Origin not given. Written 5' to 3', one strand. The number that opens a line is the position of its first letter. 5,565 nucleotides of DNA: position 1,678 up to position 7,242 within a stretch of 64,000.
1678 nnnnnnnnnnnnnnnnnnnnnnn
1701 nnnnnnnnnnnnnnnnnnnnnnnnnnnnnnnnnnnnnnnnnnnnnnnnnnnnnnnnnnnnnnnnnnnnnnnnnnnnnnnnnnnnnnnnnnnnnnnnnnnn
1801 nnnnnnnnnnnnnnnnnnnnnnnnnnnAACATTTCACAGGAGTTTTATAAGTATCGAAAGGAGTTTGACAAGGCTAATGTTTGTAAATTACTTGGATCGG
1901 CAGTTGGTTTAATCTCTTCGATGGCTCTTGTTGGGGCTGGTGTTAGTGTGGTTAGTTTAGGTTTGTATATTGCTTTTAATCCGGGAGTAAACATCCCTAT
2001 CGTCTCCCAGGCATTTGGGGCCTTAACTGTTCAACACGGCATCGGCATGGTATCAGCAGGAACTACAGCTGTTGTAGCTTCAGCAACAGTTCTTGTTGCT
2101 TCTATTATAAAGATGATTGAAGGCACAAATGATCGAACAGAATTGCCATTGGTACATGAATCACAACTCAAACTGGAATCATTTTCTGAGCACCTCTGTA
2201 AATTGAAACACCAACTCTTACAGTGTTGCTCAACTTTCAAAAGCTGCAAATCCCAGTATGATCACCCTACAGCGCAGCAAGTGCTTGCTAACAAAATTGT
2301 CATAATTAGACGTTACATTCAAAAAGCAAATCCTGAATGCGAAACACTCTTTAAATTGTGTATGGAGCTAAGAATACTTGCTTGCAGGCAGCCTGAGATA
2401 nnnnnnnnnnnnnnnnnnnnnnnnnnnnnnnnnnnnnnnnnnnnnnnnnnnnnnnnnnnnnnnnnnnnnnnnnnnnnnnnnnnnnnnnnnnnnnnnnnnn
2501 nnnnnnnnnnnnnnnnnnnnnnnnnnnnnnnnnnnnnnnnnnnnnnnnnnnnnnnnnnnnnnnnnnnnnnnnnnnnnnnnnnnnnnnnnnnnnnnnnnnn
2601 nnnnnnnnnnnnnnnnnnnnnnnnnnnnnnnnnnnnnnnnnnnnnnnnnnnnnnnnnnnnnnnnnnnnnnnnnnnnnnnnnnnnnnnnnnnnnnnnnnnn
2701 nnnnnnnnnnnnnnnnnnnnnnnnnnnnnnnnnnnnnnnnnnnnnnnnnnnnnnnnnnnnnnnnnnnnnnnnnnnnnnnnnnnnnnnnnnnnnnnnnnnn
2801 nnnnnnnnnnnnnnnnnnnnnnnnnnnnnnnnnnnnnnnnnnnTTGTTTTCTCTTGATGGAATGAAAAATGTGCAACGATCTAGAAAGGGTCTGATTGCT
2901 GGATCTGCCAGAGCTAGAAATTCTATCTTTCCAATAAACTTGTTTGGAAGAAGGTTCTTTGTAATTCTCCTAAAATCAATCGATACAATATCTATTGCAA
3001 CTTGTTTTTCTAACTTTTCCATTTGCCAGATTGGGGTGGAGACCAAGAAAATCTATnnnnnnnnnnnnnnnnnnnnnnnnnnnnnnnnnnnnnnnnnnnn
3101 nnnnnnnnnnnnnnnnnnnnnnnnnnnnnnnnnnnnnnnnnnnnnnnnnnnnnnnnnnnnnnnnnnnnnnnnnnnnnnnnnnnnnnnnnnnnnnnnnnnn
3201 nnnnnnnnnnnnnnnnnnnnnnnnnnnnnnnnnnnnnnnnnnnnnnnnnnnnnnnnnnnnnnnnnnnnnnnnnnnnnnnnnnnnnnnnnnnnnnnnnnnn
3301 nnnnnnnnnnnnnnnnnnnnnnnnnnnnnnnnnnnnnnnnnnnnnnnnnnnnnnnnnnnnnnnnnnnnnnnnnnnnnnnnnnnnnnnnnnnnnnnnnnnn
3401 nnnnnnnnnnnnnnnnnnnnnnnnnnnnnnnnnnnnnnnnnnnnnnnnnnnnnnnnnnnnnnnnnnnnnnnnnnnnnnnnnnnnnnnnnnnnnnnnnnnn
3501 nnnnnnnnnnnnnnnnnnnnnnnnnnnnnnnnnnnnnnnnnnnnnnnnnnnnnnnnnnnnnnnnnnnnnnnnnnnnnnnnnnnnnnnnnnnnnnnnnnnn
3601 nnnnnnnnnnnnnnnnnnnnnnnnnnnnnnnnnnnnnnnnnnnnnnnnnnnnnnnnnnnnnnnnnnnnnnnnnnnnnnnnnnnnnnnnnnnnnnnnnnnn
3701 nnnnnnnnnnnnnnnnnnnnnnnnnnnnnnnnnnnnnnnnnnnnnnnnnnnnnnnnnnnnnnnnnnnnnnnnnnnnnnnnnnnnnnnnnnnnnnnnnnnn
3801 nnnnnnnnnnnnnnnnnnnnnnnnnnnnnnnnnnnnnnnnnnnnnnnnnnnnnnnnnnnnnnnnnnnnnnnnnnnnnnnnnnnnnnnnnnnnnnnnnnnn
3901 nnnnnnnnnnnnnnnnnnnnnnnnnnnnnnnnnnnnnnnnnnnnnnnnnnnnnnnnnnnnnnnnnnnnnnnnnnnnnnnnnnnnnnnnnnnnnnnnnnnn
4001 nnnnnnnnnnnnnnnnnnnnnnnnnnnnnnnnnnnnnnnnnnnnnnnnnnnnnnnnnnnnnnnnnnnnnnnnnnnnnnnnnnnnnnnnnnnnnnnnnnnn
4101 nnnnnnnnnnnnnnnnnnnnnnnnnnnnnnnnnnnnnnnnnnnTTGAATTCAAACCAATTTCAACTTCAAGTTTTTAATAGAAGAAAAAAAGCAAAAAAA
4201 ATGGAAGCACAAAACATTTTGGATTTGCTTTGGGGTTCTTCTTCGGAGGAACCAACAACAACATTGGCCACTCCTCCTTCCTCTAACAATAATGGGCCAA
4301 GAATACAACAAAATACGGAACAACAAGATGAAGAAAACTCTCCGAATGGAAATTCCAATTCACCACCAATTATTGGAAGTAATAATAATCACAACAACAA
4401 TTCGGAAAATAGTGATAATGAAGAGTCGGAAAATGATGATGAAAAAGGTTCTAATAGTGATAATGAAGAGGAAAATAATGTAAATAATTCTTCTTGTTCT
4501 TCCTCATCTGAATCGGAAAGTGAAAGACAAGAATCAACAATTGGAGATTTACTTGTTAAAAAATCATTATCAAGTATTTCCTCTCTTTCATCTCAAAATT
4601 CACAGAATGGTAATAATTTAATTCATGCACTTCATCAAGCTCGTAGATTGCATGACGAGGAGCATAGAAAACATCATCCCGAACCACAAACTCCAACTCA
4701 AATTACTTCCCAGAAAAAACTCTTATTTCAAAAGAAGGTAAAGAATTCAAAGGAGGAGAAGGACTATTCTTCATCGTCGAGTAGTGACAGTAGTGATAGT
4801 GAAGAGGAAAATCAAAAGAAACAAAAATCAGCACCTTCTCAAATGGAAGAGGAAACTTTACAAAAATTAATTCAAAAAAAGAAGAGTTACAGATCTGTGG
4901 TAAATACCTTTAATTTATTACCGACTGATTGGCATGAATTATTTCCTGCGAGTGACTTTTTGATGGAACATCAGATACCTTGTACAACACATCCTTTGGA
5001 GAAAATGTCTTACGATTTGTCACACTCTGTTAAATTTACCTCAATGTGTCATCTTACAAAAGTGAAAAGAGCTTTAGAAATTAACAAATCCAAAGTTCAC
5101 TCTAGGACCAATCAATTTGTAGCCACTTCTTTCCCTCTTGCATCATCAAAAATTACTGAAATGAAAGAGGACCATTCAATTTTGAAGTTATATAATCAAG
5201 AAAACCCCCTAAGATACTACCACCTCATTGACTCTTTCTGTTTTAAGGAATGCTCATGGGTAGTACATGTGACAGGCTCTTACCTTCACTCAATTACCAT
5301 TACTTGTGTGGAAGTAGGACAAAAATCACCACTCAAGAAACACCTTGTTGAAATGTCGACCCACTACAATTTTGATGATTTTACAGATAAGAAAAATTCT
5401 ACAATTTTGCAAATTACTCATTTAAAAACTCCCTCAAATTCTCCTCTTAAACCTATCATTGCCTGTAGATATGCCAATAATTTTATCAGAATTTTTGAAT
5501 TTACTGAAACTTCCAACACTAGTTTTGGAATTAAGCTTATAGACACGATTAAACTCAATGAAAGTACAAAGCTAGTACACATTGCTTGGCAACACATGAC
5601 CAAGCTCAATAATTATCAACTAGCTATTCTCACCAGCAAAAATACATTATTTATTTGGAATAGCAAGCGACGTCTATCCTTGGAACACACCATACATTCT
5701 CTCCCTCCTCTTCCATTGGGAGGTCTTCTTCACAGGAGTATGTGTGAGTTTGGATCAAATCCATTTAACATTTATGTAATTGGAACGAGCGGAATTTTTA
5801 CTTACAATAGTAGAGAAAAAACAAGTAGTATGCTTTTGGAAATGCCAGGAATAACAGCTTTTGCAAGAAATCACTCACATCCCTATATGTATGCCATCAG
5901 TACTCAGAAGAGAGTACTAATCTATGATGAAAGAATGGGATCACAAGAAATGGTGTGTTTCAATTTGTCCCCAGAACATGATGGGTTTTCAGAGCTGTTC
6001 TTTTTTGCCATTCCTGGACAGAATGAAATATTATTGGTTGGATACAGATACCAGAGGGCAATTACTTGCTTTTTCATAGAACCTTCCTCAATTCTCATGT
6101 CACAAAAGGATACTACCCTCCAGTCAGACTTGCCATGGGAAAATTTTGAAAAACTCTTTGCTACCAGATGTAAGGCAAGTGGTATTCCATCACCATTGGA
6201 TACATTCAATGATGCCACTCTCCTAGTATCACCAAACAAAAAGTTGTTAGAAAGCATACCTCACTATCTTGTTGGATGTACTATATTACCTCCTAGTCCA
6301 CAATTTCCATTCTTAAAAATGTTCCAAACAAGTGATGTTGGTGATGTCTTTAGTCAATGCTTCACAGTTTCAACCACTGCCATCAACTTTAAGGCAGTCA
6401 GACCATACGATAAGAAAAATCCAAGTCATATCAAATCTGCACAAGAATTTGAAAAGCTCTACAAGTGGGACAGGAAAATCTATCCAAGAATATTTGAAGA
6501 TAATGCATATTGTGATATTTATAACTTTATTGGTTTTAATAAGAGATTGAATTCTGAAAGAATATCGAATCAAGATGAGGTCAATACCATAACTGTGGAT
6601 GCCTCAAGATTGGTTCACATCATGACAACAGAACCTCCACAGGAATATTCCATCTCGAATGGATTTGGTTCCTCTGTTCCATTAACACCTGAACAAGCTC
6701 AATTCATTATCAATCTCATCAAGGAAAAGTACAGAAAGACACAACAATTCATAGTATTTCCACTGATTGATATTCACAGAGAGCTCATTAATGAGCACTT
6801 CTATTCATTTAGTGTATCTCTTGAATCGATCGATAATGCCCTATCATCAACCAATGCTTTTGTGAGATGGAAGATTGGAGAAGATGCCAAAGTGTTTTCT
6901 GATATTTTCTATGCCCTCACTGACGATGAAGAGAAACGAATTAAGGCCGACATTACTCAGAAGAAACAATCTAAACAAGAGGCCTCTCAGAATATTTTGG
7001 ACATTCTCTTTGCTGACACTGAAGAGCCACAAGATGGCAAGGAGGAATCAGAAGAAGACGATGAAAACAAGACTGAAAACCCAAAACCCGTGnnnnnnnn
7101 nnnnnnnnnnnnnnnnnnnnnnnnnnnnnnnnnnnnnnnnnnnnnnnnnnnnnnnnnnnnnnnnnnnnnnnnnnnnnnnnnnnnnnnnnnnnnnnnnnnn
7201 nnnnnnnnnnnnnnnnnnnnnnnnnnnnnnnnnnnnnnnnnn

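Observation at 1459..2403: Candidate alpha-helical pore-forming (ApoL/ClyA-like) protein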

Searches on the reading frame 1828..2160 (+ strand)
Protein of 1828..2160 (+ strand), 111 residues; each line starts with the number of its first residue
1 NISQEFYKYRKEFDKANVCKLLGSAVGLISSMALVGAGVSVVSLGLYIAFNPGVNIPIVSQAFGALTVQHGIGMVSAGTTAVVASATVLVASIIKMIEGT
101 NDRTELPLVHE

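Call 54: search_solved_structures(query=window:1828-2160:+, max_evalue=10, show_alignments=4)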
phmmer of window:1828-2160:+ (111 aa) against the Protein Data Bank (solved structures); distinct sequences matched with E-value up to 10: 7.
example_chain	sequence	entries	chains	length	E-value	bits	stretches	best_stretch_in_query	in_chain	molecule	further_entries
6rej_A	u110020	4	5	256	0.0054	20.4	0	57-108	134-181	Pizza6-SH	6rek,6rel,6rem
6ren_A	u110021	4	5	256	0.025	18.2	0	59-108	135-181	3fPizza6-SH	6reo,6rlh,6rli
5i1y_A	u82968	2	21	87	0.22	15.2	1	61-108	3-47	nvPizz2a-H16S58 | nvPizza2-H16S58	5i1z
5chb_A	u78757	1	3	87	0.38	14.5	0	61-108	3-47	nvPizza2-S16H58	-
4p5i_A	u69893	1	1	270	0.93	13.2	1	15-54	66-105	Chemokine binding protein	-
4zk9_A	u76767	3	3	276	0.96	13.2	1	15-54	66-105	Chemokine binding protein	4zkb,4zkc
7udj_H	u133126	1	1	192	1.5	12.5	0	77-104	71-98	De novo designed helical repeat protein RPB_PEW3_R4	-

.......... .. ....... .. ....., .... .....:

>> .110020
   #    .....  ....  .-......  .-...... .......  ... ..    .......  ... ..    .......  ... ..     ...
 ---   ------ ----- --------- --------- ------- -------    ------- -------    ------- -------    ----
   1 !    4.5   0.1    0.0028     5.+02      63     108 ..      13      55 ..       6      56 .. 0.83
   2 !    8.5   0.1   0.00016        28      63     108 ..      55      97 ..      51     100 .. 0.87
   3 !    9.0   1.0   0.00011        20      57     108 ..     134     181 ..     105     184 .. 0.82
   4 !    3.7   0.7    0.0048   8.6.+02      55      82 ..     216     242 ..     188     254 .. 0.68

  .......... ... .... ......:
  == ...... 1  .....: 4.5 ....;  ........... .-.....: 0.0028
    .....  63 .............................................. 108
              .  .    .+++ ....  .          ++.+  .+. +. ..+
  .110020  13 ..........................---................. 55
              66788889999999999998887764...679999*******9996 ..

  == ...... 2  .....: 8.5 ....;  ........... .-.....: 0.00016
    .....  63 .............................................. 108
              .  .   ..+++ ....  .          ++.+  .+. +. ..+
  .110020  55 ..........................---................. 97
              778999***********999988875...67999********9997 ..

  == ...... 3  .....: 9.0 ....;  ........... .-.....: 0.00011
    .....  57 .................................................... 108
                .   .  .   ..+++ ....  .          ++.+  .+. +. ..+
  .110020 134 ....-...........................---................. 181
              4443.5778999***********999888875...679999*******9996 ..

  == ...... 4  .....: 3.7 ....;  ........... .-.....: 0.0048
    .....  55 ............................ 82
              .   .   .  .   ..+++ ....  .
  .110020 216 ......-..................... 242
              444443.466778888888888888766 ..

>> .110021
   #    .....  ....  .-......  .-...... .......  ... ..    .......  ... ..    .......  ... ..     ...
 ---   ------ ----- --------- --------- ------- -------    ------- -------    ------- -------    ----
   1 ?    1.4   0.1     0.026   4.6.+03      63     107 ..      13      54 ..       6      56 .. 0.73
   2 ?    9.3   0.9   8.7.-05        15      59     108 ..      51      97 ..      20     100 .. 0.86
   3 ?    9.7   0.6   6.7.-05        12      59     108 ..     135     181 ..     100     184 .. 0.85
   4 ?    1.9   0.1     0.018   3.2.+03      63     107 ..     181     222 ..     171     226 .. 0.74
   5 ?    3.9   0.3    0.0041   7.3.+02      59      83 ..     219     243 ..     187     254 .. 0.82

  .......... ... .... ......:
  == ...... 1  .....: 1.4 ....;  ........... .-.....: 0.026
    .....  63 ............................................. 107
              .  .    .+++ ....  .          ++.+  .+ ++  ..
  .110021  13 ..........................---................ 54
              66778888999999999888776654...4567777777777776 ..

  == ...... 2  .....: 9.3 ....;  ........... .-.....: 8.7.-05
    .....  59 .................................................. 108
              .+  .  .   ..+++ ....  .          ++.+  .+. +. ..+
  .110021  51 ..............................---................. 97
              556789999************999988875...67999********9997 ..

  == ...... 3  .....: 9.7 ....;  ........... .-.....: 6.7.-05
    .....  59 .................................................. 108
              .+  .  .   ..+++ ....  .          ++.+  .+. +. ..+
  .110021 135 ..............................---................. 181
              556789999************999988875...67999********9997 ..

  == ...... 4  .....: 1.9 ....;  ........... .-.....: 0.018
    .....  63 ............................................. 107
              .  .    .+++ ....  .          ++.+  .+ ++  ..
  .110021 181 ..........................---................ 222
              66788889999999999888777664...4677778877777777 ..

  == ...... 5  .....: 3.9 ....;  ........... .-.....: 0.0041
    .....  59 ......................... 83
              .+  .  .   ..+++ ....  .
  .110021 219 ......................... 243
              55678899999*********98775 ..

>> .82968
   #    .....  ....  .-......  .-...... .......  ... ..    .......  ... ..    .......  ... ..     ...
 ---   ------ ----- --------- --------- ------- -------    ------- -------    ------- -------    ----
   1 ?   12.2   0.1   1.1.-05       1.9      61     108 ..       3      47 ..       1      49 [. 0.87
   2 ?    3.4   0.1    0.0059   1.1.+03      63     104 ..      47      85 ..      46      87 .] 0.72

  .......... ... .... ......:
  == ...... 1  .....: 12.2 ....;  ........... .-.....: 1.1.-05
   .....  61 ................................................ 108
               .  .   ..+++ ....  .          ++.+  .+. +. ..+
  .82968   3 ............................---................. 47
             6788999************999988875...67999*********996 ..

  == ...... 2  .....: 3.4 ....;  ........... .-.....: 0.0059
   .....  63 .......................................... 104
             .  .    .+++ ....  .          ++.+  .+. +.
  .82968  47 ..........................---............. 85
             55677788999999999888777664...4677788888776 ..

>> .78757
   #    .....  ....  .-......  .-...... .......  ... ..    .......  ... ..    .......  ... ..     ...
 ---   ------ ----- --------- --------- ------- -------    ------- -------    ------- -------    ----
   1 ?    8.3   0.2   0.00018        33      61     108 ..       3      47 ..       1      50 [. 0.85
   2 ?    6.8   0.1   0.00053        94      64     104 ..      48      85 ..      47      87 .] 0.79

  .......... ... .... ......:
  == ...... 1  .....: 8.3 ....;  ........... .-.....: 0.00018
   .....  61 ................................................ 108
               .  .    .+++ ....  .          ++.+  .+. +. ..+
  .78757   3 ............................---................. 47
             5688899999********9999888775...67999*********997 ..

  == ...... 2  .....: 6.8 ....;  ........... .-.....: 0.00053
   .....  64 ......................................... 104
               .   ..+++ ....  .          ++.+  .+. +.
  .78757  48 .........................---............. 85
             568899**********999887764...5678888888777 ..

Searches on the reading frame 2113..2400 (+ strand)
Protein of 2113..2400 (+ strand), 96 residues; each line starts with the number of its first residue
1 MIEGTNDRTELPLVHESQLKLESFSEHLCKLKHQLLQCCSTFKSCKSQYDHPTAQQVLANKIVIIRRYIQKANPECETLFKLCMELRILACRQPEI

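Call 40: search_protein_families(library=pfam, proteins=[window:2113-2400:+], max_evalue=10)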
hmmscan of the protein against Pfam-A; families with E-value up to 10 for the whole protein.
window:2113-2400:+ (96 aa): 2 families
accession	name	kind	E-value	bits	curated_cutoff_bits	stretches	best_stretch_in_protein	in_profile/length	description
PF10218.14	SPRING1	-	0.0037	17.8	22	1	19-85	40-107/131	SREBP regulating gene protein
PF02999.19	Borrelia_orfD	-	0.19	12.5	27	1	48-81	63-96/100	Borrelia orf-D family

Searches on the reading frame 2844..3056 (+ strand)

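Call 45: search_protein_families(library=pfam, proteins=[window:2844-3056:+], max_evalue=1)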
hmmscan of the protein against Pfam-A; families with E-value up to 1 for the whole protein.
window:2844-3056:+ (71 aa): 1 family
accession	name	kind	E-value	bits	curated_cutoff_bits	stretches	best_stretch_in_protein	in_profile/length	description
PF19504.4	DUF6038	-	0.13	11.4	25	1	20-59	50-89/544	Family of unknown function (DUF6038)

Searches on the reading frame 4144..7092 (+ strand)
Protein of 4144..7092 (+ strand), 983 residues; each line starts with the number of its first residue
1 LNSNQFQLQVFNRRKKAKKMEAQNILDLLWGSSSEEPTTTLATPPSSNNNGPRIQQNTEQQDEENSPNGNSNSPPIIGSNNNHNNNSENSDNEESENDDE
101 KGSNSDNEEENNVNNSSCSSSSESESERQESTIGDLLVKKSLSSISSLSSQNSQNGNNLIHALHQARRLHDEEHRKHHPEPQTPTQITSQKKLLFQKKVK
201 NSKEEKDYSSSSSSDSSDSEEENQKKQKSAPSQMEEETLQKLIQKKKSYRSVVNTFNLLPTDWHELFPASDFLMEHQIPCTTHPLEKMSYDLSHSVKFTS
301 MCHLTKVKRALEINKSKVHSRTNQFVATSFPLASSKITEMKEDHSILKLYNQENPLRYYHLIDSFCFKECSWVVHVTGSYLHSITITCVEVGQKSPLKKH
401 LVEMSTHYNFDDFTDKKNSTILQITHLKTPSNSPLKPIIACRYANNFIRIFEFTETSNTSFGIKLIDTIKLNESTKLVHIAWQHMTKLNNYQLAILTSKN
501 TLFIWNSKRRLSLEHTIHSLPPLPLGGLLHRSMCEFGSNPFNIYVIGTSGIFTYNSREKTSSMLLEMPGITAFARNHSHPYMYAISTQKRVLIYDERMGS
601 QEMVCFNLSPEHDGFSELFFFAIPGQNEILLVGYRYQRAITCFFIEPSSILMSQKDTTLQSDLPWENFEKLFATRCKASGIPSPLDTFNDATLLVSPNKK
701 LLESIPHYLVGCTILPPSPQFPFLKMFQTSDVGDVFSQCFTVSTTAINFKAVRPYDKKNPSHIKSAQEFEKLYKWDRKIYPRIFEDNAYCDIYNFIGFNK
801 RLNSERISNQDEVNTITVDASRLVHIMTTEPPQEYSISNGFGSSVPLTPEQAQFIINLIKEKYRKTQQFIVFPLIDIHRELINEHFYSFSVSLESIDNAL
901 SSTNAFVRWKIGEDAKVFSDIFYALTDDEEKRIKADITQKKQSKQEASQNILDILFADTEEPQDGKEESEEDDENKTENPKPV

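Call 3: search_protein_families(library=pfam, proteins=[window:4144-7092:+], max_evalue=1)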
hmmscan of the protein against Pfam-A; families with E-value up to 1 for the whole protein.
window:4144-7092:+ (983 aa): 1 family
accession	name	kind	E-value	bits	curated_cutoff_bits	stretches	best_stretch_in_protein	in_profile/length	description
PF20642.2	TAF1C_HB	-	0.024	15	24.8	1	713-753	16-56/208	TAF1C, helical bundle domain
